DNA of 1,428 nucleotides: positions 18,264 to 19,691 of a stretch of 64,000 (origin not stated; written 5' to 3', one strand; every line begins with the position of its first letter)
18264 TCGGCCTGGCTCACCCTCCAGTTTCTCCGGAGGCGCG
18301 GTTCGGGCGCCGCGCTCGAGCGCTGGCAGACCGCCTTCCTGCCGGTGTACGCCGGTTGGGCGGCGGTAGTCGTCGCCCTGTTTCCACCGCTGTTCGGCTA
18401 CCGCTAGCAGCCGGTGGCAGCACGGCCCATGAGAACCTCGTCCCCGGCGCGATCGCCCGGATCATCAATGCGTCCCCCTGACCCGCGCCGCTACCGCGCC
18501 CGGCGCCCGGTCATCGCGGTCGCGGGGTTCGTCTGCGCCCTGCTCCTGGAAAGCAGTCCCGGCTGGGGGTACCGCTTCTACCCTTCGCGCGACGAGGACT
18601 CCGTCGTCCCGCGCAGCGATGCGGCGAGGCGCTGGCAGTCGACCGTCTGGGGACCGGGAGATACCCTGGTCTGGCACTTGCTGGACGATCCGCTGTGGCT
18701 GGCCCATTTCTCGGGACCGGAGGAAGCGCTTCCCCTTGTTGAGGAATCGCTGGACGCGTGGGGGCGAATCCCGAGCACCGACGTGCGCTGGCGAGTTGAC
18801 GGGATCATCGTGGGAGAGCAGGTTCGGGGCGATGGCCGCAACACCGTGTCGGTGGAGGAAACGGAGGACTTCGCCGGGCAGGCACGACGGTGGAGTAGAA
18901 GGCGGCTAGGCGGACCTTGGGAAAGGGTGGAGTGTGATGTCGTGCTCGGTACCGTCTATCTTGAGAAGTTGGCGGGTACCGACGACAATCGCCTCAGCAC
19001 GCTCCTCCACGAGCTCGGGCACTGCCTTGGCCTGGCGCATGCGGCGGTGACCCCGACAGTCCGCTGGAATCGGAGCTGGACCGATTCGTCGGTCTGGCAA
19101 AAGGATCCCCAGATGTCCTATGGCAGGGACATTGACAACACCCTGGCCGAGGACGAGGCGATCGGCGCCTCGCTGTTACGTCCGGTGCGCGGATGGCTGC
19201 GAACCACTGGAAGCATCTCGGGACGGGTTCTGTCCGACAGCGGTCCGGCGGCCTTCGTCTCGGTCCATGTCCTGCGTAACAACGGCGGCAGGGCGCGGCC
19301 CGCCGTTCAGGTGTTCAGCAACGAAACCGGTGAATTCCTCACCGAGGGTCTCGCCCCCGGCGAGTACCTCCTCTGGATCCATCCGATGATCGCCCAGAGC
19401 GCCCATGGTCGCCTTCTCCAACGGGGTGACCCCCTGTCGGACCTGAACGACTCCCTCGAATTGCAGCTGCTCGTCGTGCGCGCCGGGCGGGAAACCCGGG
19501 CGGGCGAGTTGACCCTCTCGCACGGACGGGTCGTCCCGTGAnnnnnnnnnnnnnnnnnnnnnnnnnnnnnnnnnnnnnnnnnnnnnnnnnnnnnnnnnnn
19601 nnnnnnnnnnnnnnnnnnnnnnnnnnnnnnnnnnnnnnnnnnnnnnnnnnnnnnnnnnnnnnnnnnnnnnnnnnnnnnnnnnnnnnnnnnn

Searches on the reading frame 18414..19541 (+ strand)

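Call 43: search_protein_families(library=pfam, proteins=[window:18414-19541:+], max_evalue=0.00001)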
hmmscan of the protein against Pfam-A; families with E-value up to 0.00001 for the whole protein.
window:18414-19541:+ (375 aa): 0 families

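Call 70: search_protein_families(library=pfam, proteins=[window:18414-19541:+], max_evalue=0.1)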
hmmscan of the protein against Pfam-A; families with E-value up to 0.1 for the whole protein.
window:18414-19541:+ (375 aa): 4 families
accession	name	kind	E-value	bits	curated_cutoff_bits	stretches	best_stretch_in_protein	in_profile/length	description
PF13620.12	CarboxypepD_reg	-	3.5e-05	24.5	32.3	1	267-320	1-52/82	Carboxypeptidase regulatory-like domain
PF05572.19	Peptidase_M43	-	0.007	16.7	23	1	176-210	52-85/152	Pregnancy-associated plasma protein-A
PF00413.30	Peptidase_M10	-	0.011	16.1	24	1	192-212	107-127/159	Matrixin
PF12044.14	Metallopep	-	0.035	13.1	27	1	197-226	318-351/427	Putative peptidase family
